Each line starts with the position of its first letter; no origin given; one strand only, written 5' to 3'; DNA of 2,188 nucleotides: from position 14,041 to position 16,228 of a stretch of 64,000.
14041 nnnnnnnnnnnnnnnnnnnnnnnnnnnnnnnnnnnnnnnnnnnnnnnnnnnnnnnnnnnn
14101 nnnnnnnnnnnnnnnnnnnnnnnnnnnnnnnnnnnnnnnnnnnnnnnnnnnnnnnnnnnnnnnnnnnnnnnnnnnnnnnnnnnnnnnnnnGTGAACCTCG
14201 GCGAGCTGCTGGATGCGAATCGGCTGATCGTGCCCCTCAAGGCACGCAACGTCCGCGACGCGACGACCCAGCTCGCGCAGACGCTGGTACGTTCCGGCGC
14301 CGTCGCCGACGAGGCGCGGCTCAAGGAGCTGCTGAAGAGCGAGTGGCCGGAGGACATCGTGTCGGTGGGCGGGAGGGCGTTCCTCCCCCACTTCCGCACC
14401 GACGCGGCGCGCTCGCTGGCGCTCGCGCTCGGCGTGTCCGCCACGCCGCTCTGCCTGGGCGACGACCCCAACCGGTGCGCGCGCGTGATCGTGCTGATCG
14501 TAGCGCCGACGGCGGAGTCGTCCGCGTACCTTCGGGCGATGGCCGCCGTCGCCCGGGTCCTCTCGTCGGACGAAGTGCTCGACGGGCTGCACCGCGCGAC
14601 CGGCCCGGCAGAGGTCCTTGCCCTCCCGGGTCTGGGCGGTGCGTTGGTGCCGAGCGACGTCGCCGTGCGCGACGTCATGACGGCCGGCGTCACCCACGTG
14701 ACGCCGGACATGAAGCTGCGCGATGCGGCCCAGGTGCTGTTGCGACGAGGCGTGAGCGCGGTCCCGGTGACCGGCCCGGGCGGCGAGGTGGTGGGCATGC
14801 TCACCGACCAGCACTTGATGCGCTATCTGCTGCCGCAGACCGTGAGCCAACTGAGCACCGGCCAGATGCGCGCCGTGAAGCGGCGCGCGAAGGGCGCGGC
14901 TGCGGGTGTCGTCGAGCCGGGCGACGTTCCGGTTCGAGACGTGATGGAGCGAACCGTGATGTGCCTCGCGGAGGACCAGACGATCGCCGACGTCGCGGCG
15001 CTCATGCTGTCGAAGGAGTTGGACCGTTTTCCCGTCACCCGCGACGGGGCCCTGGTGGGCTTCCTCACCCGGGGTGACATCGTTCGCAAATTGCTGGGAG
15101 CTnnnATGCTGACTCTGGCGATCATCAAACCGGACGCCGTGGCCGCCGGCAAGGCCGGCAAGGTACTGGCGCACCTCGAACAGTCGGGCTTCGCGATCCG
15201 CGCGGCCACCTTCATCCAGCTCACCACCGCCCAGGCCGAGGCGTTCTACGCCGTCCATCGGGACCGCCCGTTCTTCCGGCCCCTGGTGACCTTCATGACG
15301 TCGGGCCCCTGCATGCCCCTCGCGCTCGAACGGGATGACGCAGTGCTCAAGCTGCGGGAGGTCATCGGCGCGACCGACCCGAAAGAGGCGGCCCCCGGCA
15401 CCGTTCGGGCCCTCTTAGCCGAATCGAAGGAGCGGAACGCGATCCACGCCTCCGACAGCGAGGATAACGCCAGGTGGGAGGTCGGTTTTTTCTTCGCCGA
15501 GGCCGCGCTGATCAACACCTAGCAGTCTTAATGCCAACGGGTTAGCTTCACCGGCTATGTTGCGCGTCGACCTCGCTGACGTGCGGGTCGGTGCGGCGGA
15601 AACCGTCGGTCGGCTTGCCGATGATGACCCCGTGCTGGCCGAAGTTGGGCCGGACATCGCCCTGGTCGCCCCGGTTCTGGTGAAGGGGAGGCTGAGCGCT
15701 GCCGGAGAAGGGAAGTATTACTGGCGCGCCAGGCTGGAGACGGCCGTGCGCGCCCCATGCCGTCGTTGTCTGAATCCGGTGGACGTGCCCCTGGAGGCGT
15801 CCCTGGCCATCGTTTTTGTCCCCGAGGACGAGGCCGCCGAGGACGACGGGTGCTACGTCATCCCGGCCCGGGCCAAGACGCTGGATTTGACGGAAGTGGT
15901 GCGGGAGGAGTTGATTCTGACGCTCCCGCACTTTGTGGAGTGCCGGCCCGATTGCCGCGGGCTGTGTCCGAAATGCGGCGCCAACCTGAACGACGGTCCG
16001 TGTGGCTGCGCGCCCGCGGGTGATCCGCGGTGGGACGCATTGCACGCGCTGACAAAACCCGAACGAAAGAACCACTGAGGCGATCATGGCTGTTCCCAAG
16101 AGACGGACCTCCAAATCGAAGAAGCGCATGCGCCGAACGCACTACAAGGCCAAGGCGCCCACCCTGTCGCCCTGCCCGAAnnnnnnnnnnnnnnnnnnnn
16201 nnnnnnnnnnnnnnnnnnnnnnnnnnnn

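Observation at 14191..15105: EIIA(Ntr)-like domain fused to a CBS pair, wedged between sucCD and ndk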

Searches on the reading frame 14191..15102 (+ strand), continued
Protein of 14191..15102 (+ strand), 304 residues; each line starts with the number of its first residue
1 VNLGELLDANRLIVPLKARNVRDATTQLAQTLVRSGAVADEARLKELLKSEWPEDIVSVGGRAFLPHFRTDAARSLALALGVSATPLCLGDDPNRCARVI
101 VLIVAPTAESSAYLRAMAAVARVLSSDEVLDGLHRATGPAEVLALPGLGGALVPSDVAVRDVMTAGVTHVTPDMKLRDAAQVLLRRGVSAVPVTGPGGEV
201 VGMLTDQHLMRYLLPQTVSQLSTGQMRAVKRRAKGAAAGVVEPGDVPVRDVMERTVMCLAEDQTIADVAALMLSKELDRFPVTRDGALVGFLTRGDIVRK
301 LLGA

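Call 66: find_encoding_contigs(protein=P0351, flank=6000, max_places=1)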
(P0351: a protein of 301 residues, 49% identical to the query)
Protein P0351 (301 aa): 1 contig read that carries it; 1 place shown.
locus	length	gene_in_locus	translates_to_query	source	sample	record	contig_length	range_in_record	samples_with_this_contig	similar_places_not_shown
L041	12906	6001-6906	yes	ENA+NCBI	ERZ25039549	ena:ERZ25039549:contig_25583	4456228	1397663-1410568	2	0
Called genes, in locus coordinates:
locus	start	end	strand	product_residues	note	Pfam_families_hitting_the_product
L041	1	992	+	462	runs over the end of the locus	PF02878:PGM_PMM_I, PF02879:PGM_PMM_II, PF02880:PGM_PMM_III, PF00408:PGM_PMM_IV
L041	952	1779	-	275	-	-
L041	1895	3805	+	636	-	PF03699:UPF0182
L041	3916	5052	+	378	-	PF08442:ATP-grasp_2, PF13549:ATP-grasp_5, PF24948:Citrate_synth_N, PF00549:Ligase_CoA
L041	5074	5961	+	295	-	PF02629:CoA_binding, PF00549:Ligase_CoA, PF13607:Succ_CoA_lig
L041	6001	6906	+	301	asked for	PF00571:CBS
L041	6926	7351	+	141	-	PF00334:NDK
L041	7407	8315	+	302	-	PF02737:3HCDH_N, PF00725:3HCDH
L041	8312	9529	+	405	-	PF00871:Acetate_kinase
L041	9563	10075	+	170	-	PF02620:YceD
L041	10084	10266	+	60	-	PF01783:Ribosomal_L32p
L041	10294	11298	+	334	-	PF02504:FA_synthesis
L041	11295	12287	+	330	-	PF00108:Thiolase_N, PF08545:ACP_syn_III, PF08541:ACP_syn_III_C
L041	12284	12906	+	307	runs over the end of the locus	PF00698:Acyl_transf_1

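Call 67: find_encoding_contigs(protein=P0391, flank=6000, max_places=1)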
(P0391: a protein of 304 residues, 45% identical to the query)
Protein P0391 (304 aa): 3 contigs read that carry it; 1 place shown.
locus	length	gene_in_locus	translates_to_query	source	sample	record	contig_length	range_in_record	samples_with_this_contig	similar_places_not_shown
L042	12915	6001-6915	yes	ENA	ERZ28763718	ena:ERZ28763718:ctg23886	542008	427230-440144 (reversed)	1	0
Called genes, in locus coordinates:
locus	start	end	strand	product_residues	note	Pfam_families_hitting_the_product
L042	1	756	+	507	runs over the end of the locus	PF00361:Proton_antipo_M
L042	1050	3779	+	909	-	PF03699:UPF0182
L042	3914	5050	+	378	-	PF08442:ATP-grasp_2, PF13549:ATP-grasp_5, PF24948:Citrate_synth_N, PF00549:Ligase_CoA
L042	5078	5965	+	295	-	PF02629:CoA_binding, PF00549:Ligase_CoA, PF13607:Succ_CoA_lig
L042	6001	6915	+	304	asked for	PF00571:CBS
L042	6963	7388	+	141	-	PF00334:NDK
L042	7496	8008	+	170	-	PF02620:YceD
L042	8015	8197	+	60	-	PF01783:Ribosomal_L32p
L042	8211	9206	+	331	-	PF02504:FA_synthesis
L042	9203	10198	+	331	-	PF00108:Thiolase_N, PF08545:ACP_syn_III, PF08541:ACP_syn_III_C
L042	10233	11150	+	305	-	PF00698:Acyl_transf_1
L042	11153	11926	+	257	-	PF00106:adh_short, PF08659:KR, PF13561:adh_short_C2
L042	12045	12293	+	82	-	PF00550:PP-binding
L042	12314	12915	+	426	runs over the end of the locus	PF00109:ketoacyl-synt, PF02801:Ketoacyl-synt_C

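Call 74: find_homologous_proteins(query=P0193, max_evalue=1e-10)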
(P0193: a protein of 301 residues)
Query P0193 (301 aa): 757 proteins with E <= 1e-10 among 2924 candidates; the best 120 are listed.
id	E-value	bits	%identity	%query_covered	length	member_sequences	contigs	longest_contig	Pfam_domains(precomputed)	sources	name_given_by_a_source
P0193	7.3e-186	634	100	100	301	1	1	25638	PF00359.28,PF00571.34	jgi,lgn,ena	-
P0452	8.2e-159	545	84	100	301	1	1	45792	PF00359.28,PF00571.34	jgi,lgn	-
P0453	1.9e-151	521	81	100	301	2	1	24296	PF00359.28,PF00571.34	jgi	jgi:PTS system nitrogen regulatory IIA component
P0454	3.2e-150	517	80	100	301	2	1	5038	PF00359.28,PF00571.34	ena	-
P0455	1.1e-149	515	78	100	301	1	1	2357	PF00359.28,PF00571.34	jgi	-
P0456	5.3e-147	507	77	100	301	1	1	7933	PF00359.28,PF00571.34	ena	-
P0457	1.3e-145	502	77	100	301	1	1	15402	PF00359.28,PF00571.34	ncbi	ncbi:MAG: PTS sugar transporter subunit IIA [candidate division Zixibacteria bacterium]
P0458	1.7e-144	498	77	100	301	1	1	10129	PF00359.28,PF00571.34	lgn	-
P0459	1.4e-141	489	75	100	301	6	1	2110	PF00359.28,PF00571.34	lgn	-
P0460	1.8e-135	469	73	100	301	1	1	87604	PF00359.28,PF00571.34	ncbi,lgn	-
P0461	4.6e-134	464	72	100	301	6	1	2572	PF00359.28,PF00571.34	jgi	jgi:CBS domain-containing protein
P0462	1.9e-133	462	72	100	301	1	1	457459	PF00359.28,PF00571.34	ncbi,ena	-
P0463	6.4e-133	461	72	100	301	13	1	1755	PF00359.28,PF00571.34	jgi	jgi:PTS system nitrogen regulatory IIA component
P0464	9.8e-133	460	72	100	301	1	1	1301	PF00359.28,PF00571.34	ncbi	-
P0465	9.9e-132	457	72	100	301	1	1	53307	PF00359.28,PF00571.34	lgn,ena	-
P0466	1.9e-131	456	71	100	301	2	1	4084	PF00359.28,PF00571.34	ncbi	-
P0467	3.1e-131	455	71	100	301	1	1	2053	PF00359.28,PF00571.34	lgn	-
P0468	7.8e-130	450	71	100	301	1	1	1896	PF00359.28,PF00571.34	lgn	-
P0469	3.9e-128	445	69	100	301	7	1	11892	PF00359.28,PF00571.34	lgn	-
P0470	7.1e-124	431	66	100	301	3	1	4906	PF00359.28,PF00571.34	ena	-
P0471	9.2e-124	431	65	100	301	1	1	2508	PF00359.28,PF00571.34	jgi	jgi:mannitol/fructose-specific phosphotransferase system IIA component (Ntr-type)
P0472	1.5e-122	427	67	100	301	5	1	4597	PF00359.28,PF00571.34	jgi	-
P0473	1.3e-121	423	65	100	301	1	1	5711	PF00359.28,PF00571.34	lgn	-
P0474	2.2e-121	423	66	100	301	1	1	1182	PF00359.28,PF00571.34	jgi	jgi:CBS domain-containing protein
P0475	7.7e-121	421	65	100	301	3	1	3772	PF00359.28,PF00571.34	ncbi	-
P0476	4.6e-120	418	64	100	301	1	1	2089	PF00359.28,PF00571.34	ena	-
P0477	6.1e-120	418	66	100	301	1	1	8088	PF00359.28,PF00571.34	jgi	-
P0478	2.0e-119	416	65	100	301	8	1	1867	PF00359.28,PF00571.34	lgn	-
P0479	6.6e-119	415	64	100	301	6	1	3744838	PF00359.28,PF00571.34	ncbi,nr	ncbi:MAG: PTS sugar transporter subunit IIA [Candidatus Zixiibacteriota bacterium]|nr:MAG: PTS sugar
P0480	4.3e-118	412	63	100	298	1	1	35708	PF00359.28,PF00571.34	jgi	jgi:mannitol/fructose-specific phosphotransferase system IIA component (Ntr-type)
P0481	4.5e-118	412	64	100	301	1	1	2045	PF00359.28,PF00571.34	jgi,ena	-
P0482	1.4e-117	410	65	100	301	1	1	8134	PF00359.28,PF00571.34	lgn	-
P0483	1.5e-116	407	64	100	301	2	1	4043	PF00359.28,PF00571.34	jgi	-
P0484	5.5e-116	405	63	100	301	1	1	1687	PF00359.28,PF00571.34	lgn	-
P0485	8.7e-116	404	63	100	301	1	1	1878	PF00359.28,PF00571.34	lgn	-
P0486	2.0e-115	403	63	100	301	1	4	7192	PF00359.28,PF00571.34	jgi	jgi:PTS system nitrogen regulatory IIA component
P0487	2.8e-115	403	62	100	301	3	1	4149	PF00359.28,PF00571.34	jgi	jgi:mannitol/fructose-specific phosphotransferase system IIA component (Ntr-type)/CBS domain-contain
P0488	3.2e-115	403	63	100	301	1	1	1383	PF00359.28,PF00571.34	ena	-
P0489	1.4e-113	397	61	100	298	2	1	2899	PF00359.28,PF00571.34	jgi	jgi:CBS domain-containing protein/mannitol/fructose-specific phosphotransferase system IIA component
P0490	4.2e-113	396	60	100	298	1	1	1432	PF00359.28,PF00571.34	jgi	jgi:mannitol/fructose-specific phosphotransferase system IIA component (Ntr-type)/CBS domain-contain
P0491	1.3e-112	394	63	100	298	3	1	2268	PF00359.28,PF00571.34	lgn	-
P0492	1.7e-112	394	62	100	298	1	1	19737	PF00359.28,PF00571.34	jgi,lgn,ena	-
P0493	3.9e-112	392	63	100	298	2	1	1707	PF00359.28,PF00571.34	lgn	-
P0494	4.7e-112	392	58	100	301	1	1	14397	PF00359.28,PF00571.34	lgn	-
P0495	8.5e-112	391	60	100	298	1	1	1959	PF00359.28,PF00571.34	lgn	-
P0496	1.7e-110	387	61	100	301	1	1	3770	PF00359.28,PF00571.34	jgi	jgi:CBS domain-containing protein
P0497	8.3e-110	385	61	100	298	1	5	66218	PF00359.28,PF00571.34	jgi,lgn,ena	jgi:mannitol/fructose-specific phosphotransferase system IIA component (Ntr-type)/CBS domain-contain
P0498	9.0e-110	385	60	100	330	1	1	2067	PF00359.28,PF00571.34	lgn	-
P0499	9.4e-110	385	63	100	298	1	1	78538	PF00359.28,PF00571.34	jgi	jgi:nitrogen PTS system EIIA component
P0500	4.3e-107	376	59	100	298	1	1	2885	PF00359.28,PF00571.34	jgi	jgi:CBS domain-containing protein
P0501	5.4e-107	375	57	100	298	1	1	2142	PF00359.28,PF00571.34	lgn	-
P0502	1.1e-106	375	59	100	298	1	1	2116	PF00359.28,PF00571.34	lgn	-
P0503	1.4e-106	374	60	100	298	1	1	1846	PF00359.28,PF00571.34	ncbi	-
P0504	3.9e-106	373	58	100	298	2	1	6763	PF00359.28,PF00571.34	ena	-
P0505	3.2e-105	370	57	100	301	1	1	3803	PF00359.28,PF00571.34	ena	-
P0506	1.8e-104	367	57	100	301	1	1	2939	PF00359.28,PF00571.34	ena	-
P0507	2.0e-104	367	54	100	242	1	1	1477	PF00359.28,PF00571.34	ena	-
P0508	2.8e-104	367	56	100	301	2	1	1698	PF00359.28,PF00571.34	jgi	jgi:CBS domain-containing protein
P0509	5.1e-104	366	56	100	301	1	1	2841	PF00359.28,PF00571.34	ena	-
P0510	7.1e-104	365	58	100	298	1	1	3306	PF00359.28,PF00571.34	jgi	jgi:mannitol/fructose-specific phosphotransferase system IIA component (Ntr-type)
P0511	1.4e-103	364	56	100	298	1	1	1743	PF00359.28,PF00571.34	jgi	jgi:nitrogen PTS system EIIA component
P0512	1.7e-103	364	57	100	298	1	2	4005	PF00359.28,PF00571.34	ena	-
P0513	2.6e-103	363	58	100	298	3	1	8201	PF00359.28,PF00571.34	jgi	jgi:mannitol/fructose-specific phosphotransferase system IIA component (Ntr-type)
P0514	3.3e-103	363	55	100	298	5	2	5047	PF00359.28,PF00571.34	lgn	-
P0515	1.3e-102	361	58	100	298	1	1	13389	PF00359.28,PF00571.34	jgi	jgi:PTS system nitrogen regulatory IIA component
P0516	2.0e-102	360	57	100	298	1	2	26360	PF00359.28,PF00571.34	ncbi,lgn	-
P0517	5.0e-102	359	58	100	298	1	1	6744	PF00359.28,PF00571.34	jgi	jgi:PTS system nitrogen regulatory IIA component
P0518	8.5e-101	355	55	100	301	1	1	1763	PF00359.28,PF00571.34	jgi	jgi:mannitol/fructose-specific phosphotransferase system IIA component (Ntr-type)/CBS domain-contain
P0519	1.3e-100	355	57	100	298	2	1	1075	PF00359.28,PF00571.34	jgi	-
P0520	1.7e-100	354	56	100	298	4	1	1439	PF00359.28,PF00571.34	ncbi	-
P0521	1.9e-100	354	54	100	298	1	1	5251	PF00359.28,PF00571.34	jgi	jgi:nitrogen PTS system EIIA component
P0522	2.3e-99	350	57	100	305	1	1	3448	PF00359.28,PF00571.34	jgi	jgi:PTS system nitrogen regulatory IIA component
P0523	2.5e-99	350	57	100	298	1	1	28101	PF00359.28,PF00571.34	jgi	jgi:mannitol/fructose-specific phosphotransferase system IIA component (Ntr-type)/CBS domain-contain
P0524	1.0e-98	348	53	100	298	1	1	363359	PF00359.28,PF00571.34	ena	-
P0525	1.2e-98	348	54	100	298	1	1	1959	PF00359.28,PF00571.34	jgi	jgi:nitrogen PTS system EIIA component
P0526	1.2e-97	345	57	100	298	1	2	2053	PF00359.28,PF00571.34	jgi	jgi:PTS system nitrogen regulatory IIA component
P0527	2.9e-97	344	52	100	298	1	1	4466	PF00359.28,PF00571.34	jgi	jgi:CBS domain-containing protein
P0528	2.8e-96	340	52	100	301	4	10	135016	PF00359.28,PF00571.34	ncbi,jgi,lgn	jgi:CBS domain-containing protein/mannitol/fructose-specific phosphotransferase system IIA component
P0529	2.3e-94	334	55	100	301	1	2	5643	PF00359.28,PF00571.34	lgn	-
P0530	3.3e-94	334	54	100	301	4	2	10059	PF00359.28,PF00571.34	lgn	-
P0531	9.5e-94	332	55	100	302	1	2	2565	PF00359.28,PF00571.34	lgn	-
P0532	2.6e-93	331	51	100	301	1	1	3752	PF00359.28,PF00571.34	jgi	-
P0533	5.0e-93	330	55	100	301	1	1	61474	PF00359.28,PF00571.34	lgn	-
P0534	2.7e-92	327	53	100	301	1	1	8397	PF00359.28,PF00571.34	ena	-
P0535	3.3e-92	327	52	100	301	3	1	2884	PF00359.28,PF00571.34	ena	-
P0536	3.7e-92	327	64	78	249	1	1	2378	PF00359.28,PF00571.34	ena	-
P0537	1.1e-91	325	53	100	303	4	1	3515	PF00359.28,PF00571.34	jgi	jgi:PTS system nitrogen regulatory IIA component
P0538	1.3e-91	325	53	100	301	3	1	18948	PF00359.28,PF00571.34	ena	-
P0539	1.8e-91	325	51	100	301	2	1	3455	PF00359.28,PF00571.34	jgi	jgi:mannitol/fructose-specific phosphotransferase system IIA component (Ntr-type)/CBS domain-contain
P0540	1.9e-91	325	54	100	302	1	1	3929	PF00359.28,PF00571.34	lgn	-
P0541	2.7e-91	324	51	100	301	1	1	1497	PF00359.28,PF00571.34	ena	-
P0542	4.0e-91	323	55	97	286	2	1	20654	PF00359.28,PF00571.34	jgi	jgi:CBS domain-containing protein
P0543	6.4e-91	323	51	100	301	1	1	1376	PF00359.28,PF00571.34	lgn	-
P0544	8.4e-91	322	53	100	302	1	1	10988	PF00359.28,PF00571.34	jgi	jgi:PTS system nitrogen regulatory IIA component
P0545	1.2e-90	322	50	100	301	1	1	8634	PF00359.28,PF00571.34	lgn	-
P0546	1.6e-90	321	54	100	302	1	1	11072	PF00359.28,PF00571.34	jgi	jgi:PTS system nitrogen regulatory IIA component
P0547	2.1e-90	321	53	100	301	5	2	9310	PF00359.28,PF00571.34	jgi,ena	-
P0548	2.7e-90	321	51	100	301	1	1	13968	PF00359.28,PF00571.34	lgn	-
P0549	3.8e-90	320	50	100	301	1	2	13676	PF00359.28,PF00571.34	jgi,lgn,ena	jgi:CBS domain-containing protein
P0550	4.3e-90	320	52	100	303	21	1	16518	PF00359.28,PF00571.34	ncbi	ncbi:MAG: PTS sugar transporter subunit IIA [Candidatus Zixiibacteriota bacterium]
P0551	5.1e-90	320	51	100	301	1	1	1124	PF00359.28,PF00571.34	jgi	jgi:CBS domain-containing protein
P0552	5.3e-90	320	50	100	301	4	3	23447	PF00359.28,PF00571.34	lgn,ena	-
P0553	6.5e-90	319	53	100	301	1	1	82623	PF00359.28,PF00571.34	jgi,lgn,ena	-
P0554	9.1e-90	319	50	100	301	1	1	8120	PF00359.28,PF00571.34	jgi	jgi:PTS system nitrogen regulatory IIA component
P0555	1.2e-89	319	51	100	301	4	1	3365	PF00359.28,PF00571.34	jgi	jgi:CBS domain-containing protein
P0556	1.5e-89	318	52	100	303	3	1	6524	PF00359.28,PF00571.34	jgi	-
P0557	2.3e-89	318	51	100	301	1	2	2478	PF00359.28,PF00571.34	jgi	jgi:PTS system nitrogen regulatory IIA component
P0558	2.7e-89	317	52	100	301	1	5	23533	PF00359.28,PF00571.34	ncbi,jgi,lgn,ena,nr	ncbi:MAG: PTS sugar transporter subunit IIA [candidate division Zixibacteria bacterium]|nr:PTS sugar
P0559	3.5e-89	317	52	100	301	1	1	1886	PF00359.28,PF00571.34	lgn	-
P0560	4.3e-89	317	49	100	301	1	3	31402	PF00359.28,PF00571.34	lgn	-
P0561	5.5e-89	316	50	100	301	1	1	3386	PF00359.28,PF00571.34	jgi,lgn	jgi:CBS domain-containing protein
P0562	6.1e-89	316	51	100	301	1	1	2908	PF00359.28,PF00571.34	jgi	jgi:CBS domain-containing protein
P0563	1.2e-88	315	50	100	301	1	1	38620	PF00359.28,PF00571.34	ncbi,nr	ncbi:MAG: PTS transporter subunit EIIA [candidate division Zixibacteria bacterium]|nr:PTS transporte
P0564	2.1e-88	315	50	100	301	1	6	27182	PF00359.28,PF00571.34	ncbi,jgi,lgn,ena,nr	ncbi:MAG: hypothetical protein B6D58_04700 [candidate division Zixibacteria bacterium 4484_95]|nr:MA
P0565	2.4e-88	314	51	100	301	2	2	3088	PF00359.28,PF00571.34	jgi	jgi:mannitol/fructose-specific phosphotransferase system IIA component (Ntr-type)/CBS domain-contain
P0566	5.1e-88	313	50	100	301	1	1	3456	PF00359.28,PF00571.34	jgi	jgi:CBS domain-containing protein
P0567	5.8e-88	313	50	100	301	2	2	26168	PF00359.28,PF00571.34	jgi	-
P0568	6.8e-88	313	50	100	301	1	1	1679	PF00359.28,PF00571.34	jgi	jgi:CBS domain-containing protein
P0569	1.3e-87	312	49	100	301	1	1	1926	PF00359.28,PF00571.34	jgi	jgi:PTS system nitrogen regulatory IIA component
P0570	1.5e-87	312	50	100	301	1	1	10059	PF00359.28,PF00571.34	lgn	-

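Call 75: find_encoding_contigs(protein=P0479, flank=7000, max_places=1)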
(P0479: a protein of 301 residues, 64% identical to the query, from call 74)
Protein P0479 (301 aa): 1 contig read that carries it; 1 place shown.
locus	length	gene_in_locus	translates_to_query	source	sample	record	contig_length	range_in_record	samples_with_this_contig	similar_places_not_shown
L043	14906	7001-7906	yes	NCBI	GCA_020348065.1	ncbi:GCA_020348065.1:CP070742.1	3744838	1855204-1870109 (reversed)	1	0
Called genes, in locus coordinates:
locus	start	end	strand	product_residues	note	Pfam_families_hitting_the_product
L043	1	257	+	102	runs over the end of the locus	PF00420:Oxidored_q2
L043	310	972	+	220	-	-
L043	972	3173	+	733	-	PF00662:Proton_antipo_N, PF00361:Proton_antipo_M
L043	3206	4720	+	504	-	PF00361:Proton_antipo_M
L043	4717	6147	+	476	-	PF00361:Proton_antipo_M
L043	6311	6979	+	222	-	PF04367:DUF502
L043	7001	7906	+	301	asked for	PF00359:PTS_EIIA_2, PF00571:CBS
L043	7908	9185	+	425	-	PF01699:Na_Ca_ex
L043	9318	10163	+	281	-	PF01435:Peptidase_M48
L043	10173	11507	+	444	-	PF01595:CNNM, PF00571:CBS, PF03471:CorC_HlyC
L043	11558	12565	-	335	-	PF19572:PorV (faint)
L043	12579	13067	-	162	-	PF04390:LptE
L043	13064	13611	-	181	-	PF01979:Amidohydro_1, PF07969:Amidohydro_3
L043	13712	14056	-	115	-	-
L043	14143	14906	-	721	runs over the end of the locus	PF17092:PCB_OB (faint), PF21710:Spt6_S1 (faint), PF00575:S1, PF13509:S1_2 (faint), PF23459:S1_RRP5 (faint), PF00575:S1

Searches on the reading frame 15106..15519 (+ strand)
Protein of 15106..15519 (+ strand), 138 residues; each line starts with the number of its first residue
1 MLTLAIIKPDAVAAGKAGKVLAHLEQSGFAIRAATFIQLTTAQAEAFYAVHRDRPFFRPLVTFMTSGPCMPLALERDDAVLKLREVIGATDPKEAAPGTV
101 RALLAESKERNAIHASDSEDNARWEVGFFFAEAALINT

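Call 3: search_protein_families(library=pfam, proteins=[window:15106-15519:+], max_evalue=0.1)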
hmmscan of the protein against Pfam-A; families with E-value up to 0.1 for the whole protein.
window:15106-15519:+ (138 aa): 1 family
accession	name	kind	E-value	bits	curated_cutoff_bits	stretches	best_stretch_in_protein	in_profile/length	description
PF00334.24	NDK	-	5.6e-47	159.4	27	1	3-133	3-133/135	Nucleoside diphosphate kinase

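Call 68: search_protein_families(library=ncbifam, proteins=[window:15106-15519:+], max_evalue=1e-10)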
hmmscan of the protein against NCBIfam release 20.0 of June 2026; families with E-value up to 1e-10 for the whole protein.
window:15106-15519:+ (138 aa): 6 families
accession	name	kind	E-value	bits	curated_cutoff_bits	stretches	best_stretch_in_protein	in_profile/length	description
NF001908.0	PRK00668.1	equivalog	4e-48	162.8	155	1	3-137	6-140/141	nucleoside-diphosphate kinase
NF011114.0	PRK14542.1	equivalog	1e-45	154.8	250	1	3-133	4-134/137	nucleoside-diphosphate kinase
NF011113.0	PRK14541.1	equivalog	1.1e-44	151.9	255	1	3-133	4-134/140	nucleoside-diphosphate kinase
NF011116.0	PRK14545.1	equivalog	3.2e-43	147.2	217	1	3-132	6-135/139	nucleoside-diphosphate kinase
NF011112.0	PRK14540.1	equivalog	5.2e-31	107.3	202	1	3-132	5-134/135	nucleoside-diphosphate kinase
NF011115.0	PRK14543.1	equivalog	3.7e-16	59.5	287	1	3-136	8-156/169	nucleoside-diphosphate kinase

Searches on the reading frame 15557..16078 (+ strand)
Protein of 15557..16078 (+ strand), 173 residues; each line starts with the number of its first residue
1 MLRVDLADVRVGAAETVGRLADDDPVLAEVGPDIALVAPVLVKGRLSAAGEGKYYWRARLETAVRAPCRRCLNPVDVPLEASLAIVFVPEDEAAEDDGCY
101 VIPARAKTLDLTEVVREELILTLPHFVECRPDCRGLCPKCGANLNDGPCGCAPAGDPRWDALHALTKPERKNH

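Call 8: search_protein_families(library=pfam, proteins=[window:15557-16078:+], max_evalue=0.001)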
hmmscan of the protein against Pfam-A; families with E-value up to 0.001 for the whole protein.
window:15557-16078:+ (173 aa): 1 family
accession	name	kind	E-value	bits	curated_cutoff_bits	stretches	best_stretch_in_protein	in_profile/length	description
PF02620.22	YceD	-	2e-28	99.2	33.2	1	58-165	3-118/119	Large ribosomal RNA subunit accumulation protein YceD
